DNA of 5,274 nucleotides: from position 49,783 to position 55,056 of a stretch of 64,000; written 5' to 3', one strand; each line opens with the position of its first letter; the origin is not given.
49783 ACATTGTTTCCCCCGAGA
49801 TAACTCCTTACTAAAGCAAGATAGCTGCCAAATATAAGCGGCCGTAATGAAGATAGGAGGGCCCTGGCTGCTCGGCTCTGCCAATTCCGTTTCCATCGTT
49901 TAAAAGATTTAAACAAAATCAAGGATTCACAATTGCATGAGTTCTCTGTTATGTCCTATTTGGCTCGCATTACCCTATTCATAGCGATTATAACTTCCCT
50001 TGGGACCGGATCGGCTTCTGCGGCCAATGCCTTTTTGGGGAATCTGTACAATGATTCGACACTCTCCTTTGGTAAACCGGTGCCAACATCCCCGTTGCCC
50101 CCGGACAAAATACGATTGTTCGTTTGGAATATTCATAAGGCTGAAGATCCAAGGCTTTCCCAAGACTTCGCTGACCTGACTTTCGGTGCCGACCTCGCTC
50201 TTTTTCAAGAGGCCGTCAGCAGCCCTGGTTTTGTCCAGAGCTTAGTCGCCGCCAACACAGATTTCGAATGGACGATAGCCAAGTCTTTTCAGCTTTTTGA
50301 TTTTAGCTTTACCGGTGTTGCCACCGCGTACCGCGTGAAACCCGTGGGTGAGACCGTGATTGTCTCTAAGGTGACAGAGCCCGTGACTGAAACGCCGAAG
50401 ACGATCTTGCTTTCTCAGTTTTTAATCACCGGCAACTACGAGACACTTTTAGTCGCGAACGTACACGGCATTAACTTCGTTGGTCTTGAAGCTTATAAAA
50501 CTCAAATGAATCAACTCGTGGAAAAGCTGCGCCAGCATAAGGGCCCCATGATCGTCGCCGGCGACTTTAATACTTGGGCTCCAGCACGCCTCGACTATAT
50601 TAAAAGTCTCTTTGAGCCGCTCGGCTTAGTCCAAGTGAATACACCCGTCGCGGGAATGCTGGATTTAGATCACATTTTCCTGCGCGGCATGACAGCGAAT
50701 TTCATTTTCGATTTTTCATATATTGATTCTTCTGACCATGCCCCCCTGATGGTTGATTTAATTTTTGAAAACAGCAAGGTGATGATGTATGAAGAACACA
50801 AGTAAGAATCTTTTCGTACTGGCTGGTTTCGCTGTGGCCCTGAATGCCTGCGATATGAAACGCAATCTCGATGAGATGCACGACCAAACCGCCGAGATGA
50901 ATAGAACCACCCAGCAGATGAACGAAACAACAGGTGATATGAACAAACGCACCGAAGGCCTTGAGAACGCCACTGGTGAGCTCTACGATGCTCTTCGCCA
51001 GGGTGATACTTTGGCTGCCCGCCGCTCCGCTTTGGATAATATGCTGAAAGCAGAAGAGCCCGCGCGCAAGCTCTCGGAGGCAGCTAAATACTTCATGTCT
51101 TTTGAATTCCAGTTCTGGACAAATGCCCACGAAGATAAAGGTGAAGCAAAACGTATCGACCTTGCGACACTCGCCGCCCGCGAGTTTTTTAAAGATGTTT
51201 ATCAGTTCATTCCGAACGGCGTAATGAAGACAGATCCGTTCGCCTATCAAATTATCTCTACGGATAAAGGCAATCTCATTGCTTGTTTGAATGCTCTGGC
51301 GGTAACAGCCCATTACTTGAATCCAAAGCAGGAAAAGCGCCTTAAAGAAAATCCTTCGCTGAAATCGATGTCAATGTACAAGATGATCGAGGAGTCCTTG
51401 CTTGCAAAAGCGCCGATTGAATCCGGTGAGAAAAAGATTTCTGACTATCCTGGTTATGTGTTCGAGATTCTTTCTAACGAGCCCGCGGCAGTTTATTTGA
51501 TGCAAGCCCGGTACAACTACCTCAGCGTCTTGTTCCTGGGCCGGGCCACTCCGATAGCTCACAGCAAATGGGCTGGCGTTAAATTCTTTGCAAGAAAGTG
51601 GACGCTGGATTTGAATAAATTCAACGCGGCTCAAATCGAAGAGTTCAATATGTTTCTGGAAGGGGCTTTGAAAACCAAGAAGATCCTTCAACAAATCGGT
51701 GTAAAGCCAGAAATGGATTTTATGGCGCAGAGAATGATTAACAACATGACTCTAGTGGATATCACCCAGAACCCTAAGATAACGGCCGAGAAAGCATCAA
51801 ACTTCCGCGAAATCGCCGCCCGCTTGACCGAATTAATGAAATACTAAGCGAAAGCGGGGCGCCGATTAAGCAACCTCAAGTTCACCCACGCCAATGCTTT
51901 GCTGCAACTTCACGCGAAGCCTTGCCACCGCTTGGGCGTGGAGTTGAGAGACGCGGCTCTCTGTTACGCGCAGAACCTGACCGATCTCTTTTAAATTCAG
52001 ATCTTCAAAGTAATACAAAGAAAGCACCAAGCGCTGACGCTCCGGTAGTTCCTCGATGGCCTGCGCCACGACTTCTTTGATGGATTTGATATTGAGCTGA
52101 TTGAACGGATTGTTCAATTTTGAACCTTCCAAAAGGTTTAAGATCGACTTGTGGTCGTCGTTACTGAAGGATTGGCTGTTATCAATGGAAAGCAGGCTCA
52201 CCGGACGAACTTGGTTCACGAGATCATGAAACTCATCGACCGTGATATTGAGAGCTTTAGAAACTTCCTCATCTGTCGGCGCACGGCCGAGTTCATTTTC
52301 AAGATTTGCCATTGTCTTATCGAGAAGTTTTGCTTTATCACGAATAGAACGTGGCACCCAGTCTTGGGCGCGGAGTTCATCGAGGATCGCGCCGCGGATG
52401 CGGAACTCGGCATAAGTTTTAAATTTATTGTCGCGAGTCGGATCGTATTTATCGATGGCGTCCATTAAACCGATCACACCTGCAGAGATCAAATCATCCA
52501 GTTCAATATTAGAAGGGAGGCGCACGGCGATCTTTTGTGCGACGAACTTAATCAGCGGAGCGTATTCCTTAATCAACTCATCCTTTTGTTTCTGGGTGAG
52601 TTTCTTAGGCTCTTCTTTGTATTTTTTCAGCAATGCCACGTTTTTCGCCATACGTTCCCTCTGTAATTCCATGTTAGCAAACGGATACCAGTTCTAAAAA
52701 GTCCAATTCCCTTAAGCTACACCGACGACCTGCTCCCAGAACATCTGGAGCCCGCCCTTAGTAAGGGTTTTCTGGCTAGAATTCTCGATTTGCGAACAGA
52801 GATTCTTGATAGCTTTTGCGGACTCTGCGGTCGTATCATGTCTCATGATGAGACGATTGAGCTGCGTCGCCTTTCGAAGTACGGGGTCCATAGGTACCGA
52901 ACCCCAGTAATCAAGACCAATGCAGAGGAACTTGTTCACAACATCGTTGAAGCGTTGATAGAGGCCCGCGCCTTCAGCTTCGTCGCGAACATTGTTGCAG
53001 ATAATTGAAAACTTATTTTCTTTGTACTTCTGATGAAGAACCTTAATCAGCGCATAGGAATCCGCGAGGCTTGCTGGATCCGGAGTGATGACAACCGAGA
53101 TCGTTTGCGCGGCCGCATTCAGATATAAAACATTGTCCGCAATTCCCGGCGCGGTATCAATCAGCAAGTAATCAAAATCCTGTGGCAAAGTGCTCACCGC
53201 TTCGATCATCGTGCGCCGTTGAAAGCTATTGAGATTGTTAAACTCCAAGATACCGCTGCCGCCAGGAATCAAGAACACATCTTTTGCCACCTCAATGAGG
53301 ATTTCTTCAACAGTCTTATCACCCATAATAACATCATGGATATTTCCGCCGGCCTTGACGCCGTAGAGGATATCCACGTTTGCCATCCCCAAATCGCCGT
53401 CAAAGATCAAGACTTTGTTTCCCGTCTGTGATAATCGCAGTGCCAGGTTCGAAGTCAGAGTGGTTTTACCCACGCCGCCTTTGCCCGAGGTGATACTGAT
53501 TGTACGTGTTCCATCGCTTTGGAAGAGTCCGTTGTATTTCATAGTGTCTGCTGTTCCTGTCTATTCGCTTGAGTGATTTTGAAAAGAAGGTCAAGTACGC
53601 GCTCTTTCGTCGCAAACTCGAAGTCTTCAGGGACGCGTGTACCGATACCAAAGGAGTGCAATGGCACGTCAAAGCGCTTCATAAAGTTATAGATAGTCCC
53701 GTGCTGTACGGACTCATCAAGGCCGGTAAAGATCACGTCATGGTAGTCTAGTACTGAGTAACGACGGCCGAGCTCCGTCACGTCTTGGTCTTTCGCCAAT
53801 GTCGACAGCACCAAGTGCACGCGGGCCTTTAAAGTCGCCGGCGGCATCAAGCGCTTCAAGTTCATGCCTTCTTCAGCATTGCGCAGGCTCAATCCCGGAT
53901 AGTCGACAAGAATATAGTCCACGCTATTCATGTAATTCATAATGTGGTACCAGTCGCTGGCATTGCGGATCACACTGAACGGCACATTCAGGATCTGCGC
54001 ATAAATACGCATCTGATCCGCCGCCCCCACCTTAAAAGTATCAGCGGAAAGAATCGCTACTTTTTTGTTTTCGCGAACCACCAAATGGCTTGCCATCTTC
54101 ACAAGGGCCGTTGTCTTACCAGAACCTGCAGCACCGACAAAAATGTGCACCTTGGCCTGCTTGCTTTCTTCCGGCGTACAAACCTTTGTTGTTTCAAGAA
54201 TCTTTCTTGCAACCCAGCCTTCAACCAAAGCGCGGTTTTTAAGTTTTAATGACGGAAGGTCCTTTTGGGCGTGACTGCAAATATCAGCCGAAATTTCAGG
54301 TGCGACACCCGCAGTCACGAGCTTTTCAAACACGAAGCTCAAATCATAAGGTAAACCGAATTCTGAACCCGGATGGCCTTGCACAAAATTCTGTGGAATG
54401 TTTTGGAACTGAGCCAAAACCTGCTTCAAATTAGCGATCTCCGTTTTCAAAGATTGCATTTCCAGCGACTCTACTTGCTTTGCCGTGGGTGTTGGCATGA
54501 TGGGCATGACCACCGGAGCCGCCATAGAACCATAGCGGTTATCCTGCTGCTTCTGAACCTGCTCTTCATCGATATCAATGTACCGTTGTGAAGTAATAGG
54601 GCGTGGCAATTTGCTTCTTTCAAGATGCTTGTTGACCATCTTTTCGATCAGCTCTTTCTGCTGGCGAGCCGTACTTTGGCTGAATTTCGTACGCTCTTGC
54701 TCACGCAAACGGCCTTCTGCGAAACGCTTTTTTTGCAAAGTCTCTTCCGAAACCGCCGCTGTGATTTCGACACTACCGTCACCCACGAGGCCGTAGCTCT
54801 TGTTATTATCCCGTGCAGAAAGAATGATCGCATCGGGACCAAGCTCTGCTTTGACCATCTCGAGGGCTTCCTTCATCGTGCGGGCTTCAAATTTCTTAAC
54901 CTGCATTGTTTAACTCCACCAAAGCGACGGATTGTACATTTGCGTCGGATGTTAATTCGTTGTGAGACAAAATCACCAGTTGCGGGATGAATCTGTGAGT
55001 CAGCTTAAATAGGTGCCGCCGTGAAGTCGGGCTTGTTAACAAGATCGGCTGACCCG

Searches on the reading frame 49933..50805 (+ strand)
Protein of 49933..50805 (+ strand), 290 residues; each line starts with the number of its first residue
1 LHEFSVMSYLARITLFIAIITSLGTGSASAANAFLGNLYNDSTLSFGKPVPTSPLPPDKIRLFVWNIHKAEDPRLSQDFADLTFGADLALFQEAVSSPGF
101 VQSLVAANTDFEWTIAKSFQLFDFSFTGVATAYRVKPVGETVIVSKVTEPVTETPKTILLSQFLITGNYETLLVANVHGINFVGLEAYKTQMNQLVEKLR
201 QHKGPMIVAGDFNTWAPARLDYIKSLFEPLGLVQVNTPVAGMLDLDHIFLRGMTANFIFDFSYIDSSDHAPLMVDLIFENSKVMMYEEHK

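Call 6: search_protein_families(library=pfam, proteins=[window:49933-50805:+], max_evalue=0.01)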
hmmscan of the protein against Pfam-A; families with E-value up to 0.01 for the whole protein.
window:49933-50805:+ (290 aa): 1 family
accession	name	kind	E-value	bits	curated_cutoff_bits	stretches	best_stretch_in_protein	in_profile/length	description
PF03372.29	Exo_endo_phos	-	3.9e-11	43.5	24.5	1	65-269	3-225/225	Endonuclease/Exonuclease/phosphatase family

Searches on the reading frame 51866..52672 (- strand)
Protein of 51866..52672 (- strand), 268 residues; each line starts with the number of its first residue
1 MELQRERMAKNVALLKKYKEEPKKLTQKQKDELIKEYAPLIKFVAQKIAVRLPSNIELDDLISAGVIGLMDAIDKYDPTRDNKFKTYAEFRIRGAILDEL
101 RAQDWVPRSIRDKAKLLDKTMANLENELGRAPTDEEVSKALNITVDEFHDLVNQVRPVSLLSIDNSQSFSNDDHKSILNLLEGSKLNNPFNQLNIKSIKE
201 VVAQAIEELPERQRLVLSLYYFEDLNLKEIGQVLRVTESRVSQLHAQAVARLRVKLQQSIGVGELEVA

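Call 98: search_protein_families(library=pfam, proteins=[window:51866-52672:-], max_evalue=0.00001)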
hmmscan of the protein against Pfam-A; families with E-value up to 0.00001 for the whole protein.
window:51866-52672:- (268 aa): 4 families
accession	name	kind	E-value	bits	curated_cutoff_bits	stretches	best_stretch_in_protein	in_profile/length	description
PF04545.22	Sigma70_r4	-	5.2e-18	64.7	24.1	1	205-253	1-49/50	Sigma-70, region 4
PF04542.20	Sigma70_r2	-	1.3e-17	63.7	24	1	33-105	1-70/71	Sigma-70 region 2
PF08281.18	Sigma70_r4_2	-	9e-11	41.7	25.7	1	201-252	3-54/54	Sigma-70, region 4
PF04539.22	Sigma70_r3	-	1.8e-09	38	25.3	1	117-189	6-74/78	Sigma-70 region 3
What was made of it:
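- Tried and rejected: The FliA-like sigma is at 51866-52672 (call 98).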

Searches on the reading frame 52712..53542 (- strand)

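Call 98: search_protein_families(library=pfam, proteins=[window:52712-53542:-], max_evalue=0.00001)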
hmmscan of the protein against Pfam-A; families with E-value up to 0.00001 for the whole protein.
window:52712-53542:- (276 aa): 6 families
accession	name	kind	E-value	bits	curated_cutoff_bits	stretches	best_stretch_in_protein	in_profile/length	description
PF10609.15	ParA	-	3.3e-21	76.3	27.1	1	13-252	4-245/246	NUBPL iron-transfer P-loop NTPase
PF13614.12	AAA_31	-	1.4e-20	74.4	27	1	13-171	2-166/177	AAA domain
PF01656.29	CbiA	-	9.8e-16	58.3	25.4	1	15-227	1-120/125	CobQ/CobB/MinD/ParA nucleotide binding domain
PF00142.24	Fer4_NifH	-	3.8e-11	43.4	25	0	19-84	6-71/271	4Fe-4S iron sulfur cluster binding proteins, NifH/frxC family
PF02374.21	ArsA_ATPase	-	1.8e-10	41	24.3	1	17-50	5-38/305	Anion-transporting ATPase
PF06564.18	CBP_BcsQ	-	2.6e-07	30.8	21.3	1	16-184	5-170/234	Cellulose biosynthesis protein BcsQ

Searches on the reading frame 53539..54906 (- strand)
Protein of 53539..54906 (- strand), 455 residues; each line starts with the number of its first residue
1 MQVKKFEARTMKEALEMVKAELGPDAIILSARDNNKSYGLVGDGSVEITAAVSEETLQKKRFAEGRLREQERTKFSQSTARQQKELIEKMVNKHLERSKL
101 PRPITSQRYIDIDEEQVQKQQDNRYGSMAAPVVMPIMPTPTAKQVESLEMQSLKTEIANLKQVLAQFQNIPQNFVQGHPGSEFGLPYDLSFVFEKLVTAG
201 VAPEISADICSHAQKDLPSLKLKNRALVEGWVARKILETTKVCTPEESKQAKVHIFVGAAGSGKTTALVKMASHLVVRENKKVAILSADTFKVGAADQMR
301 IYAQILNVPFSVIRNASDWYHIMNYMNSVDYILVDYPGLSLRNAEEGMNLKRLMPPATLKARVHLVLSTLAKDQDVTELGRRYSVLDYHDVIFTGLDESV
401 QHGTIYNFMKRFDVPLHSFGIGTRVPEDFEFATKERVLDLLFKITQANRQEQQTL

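Call 98: search_protein_families(library=pfam, proteins=[window:53539-54906:-], max_evalue=0.00001)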
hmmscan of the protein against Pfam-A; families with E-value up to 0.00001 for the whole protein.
window:53539-54906:- (455 aa): 2 families
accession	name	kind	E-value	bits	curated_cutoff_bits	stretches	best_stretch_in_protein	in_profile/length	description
PF00448.28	SRP54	-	2e-27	96.6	22.7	1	252-442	2-195/196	SRP54-type protein, GTPase domain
PF25199.1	nSTAND_NTPase5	-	7.6e-07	29.5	34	1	235-290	27-80/145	Novel STAND NTPase 5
